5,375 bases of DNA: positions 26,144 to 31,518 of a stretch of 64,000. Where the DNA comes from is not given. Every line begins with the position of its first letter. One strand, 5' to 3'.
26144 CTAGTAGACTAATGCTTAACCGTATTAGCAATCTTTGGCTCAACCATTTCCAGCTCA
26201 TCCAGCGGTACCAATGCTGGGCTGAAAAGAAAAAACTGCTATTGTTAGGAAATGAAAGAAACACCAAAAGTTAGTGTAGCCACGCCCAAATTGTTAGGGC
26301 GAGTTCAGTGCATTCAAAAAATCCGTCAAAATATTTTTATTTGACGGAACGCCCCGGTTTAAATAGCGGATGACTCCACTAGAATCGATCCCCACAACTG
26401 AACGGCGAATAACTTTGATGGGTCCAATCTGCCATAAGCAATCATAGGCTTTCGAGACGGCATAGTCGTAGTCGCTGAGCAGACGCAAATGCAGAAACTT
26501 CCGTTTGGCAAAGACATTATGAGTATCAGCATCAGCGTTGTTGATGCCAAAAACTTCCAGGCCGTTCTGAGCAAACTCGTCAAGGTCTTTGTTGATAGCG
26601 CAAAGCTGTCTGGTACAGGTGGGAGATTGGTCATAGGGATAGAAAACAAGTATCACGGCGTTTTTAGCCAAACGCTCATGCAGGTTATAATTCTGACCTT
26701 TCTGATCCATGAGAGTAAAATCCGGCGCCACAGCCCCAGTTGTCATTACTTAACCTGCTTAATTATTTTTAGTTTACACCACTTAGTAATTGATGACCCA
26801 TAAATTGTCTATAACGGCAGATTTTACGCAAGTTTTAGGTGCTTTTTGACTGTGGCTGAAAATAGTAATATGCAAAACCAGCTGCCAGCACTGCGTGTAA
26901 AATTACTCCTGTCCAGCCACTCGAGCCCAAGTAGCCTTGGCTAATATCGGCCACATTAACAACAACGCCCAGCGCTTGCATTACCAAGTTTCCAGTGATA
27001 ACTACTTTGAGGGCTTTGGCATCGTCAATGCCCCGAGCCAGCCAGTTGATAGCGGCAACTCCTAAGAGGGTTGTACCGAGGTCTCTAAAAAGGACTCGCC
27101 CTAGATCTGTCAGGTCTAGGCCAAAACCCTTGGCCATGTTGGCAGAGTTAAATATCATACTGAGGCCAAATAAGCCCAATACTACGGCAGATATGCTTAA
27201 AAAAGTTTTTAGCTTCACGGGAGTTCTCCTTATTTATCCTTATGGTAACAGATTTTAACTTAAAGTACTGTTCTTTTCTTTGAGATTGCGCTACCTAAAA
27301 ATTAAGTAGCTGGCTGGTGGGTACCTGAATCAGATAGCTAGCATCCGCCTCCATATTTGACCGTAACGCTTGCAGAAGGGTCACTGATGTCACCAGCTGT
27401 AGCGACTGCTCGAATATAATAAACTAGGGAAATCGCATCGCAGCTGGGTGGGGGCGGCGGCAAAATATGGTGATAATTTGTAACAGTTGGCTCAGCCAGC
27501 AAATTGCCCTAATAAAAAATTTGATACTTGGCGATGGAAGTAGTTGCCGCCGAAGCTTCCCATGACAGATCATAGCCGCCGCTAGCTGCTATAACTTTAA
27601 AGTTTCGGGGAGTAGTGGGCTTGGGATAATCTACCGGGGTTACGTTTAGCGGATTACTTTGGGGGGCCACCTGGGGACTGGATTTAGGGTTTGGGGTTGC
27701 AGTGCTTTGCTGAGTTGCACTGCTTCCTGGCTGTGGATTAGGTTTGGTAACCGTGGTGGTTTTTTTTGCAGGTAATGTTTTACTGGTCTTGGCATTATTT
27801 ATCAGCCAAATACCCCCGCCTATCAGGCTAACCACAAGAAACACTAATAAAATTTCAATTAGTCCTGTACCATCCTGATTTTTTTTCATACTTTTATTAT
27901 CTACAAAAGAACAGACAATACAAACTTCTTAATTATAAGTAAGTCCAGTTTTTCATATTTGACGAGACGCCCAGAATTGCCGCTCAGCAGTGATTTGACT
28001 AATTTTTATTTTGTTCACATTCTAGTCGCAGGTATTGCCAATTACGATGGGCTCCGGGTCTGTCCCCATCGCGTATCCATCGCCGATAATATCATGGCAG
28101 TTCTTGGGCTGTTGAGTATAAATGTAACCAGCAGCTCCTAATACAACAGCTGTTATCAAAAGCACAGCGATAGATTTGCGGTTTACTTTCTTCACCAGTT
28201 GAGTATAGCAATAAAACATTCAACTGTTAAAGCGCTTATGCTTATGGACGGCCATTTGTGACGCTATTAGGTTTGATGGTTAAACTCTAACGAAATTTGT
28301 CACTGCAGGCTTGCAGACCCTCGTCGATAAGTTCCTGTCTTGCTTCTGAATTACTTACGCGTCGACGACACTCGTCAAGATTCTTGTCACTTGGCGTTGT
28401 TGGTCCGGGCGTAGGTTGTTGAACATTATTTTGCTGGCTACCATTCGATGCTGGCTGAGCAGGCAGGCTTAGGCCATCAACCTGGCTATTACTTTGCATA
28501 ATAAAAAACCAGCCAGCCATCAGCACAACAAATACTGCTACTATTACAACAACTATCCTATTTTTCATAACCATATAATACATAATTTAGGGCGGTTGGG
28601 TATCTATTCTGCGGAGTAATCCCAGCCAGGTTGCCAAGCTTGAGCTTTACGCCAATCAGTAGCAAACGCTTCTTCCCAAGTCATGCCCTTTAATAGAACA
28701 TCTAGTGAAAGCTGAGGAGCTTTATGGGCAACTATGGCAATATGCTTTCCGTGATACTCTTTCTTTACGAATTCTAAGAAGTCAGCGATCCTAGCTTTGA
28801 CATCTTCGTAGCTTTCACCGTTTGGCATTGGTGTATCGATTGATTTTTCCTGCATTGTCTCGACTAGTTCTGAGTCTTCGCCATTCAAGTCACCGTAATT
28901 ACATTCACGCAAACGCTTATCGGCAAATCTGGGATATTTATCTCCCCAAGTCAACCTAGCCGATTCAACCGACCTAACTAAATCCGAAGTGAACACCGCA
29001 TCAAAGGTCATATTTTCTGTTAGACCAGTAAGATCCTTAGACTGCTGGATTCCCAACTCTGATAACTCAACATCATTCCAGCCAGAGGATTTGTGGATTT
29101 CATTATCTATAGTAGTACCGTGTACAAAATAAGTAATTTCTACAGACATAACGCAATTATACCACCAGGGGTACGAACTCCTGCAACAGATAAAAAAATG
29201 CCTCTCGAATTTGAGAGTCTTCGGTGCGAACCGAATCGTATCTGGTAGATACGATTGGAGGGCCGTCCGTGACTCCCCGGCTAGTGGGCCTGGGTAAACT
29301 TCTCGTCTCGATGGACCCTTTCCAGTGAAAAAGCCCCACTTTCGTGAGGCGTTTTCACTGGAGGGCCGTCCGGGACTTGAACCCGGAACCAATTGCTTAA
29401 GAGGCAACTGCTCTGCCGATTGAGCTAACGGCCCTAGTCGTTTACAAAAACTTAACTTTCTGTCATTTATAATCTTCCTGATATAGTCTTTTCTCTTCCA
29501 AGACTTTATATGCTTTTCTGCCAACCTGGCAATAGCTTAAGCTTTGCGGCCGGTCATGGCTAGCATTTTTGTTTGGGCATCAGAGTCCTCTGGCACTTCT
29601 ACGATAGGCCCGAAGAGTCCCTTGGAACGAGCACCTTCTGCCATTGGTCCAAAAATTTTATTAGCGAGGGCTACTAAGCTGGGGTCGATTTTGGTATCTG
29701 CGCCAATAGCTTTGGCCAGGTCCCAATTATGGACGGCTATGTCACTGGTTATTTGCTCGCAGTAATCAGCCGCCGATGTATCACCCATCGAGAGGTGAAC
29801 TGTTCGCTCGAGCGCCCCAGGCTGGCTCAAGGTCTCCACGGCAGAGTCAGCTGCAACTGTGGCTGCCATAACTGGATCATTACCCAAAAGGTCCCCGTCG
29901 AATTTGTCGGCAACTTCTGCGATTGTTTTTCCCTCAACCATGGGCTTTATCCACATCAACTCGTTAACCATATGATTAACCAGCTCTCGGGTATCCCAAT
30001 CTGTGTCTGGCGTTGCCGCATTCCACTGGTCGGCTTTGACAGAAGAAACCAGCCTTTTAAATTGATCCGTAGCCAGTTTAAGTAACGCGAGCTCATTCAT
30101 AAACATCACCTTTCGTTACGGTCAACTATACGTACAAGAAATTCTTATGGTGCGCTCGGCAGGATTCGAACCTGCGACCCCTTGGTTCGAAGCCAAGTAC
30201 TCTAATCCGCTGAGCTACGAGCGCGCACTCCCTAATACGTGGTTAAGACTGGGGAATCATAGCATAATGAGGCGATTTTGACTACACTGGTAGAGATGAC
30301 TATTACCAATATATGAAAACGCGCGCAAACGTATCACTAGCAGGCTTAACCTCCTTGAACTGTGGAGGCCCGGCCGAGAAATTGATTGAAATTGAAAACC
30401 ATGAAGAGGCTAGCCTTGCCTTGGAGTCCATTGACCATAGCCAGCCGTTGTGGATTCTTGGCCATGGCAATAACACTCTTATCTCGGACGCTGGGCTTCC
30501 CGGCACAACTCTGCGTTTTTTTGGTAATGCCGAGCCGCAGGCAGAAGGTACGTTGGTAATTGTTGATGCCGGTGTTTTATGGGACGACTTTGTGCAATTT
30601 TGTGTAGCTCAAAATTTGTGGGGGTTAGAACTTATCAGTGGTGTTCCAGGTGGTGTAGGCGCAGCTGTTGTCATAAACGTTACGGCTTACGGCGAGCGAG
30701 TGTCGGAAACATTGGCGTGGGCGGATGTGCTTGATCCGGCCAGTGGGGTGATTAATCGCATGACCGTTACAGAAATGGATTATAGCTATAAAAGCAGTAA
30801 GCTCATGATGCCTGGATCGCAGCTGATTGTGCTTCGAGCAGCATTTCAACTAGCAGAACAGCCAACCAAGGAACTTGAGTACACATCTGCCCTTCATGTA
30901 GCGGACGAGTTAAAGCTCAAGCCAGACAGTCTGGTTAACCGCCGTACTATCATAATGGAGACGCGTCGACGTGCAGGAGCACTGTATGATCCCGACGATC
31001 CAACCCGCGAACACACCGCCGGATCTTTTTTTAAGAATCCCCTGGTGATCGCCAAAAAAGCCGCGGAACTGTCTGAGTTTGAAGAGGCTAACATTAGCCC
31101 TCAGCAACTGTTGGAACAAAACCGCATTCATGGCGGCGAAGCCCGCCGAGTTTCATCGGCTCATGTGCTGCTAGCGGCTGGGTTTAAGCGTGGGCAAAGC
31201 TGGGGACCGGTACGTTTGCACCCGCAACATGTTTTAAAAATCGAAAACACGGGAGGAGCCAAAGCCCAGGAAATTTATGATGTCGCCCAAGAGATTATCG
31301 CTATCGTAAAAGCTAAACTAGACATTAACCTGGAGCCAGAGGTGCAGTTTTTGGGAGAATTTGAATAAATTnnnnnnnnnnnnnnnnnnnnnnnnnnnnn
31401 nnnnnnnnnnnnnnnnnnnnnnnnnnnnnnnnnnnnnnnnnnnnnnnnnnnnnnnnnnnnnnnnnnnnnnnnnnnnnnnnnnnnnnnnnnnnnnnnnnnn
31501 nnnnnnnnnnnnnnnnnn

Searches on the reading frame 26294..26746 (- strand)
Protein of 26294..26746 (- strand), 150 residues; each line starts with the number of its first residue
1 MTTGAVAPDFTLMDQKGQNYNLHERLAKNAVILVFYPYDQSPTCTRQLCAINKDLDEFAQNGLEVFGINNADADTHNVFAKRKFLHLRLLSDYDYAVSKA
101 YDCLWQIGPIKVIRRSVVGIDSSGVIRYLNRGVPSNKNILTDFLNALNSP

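Call 34: search_protein_families(library=pfam, proteins=[window:26294-26746:-], max_evalue=0.01)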
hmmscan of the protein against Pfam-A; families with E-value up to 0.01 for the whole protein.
window:26294-26746:- (150 aa): 2 families
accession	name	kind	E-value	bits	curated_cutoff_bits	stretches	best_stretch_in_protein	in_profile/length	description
PF00578.27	AhpC-TSA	-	4.8e-27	94.8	26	1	4-128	2-123/124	AhpC/TSA family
PF08534.16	Redoxin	-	7.3e-21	74.9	26.6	1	4-136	3-138/148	Redoxin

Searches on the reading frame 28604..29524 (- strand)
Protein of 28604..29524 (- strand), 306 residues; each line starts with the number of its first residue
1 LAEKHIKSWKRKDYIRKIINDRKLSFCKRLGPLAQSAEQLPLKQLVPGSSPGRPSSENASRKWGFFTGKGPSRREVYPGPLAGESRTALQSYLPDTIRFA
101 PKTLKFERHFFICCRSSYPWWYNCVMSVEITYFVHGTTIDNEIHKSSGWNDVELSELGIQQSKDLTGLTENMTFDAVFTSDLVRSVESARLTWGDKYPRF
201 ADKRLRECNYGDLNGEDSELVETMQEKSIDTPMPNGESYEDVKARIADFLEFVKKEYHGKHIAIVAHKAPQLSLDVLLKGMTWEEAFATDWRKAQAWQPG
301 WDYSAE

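Call 34: search_protein_families(library=pfam, proteins=[window:28604-29524:-], max_evalue=0.01)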
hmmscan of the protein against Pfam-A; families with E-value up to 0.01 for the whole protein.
window:28604-29524:- (306 aa): 1 family
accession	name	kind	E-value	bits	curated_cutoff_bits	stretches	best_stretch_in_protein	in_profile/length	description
PF00300.27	His_Phos_1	-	1e-26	94.3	21.7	1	135-288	6-168/194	Histidine phosphatase superfamily (branch 1)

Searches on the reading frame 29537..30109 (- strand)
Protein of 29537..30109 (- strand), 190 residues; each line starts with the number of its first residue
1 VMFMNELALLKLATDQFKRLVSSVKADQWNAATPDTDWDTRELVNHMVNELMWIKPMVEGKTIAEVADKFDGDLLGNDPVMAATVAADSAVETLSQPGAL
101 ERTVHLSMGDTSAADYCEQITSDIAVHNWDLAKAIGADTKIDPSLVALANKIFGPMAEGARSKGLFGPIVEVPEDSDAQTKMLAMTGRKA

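Call 34: search_protein_families(library=pfam, proteins=[window:29537-30109:-], max_evalue=0.01)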
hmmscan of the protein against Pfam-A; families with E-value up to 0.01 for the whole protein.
window:29537-30109:- (190 aa): 1 family
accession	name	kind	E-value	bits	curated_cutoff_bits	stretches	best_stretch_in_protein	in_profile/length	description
PF11716.13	MDMPI_N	-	7.1e-11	43.4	24.2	1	12-132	3-140/140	Mycothiol maleylpyruvate isomerase N-terminal domain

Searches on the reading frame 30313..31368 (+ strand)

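Call 34: search_protein_families(library=pfam, proteins=[window:30313-31368:+], max_evalue=0.01)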
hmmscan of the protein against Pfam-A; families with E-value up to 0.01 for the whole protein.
window:30313-31368:+ (351 aa): 2 families
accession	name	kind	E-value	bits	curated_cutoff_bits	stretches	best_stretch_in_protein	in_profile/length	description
PF02873.21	MurB_C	-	5.6e-17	62.2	27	1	229-347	17-99/99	UDP-N-acetylenolpyruvoylglucosamine reductase, C-terminal domain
PF01565.28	FAD_binding_4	-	2e-11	44.2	26.4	1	24-147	4-135/139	FAD binding domain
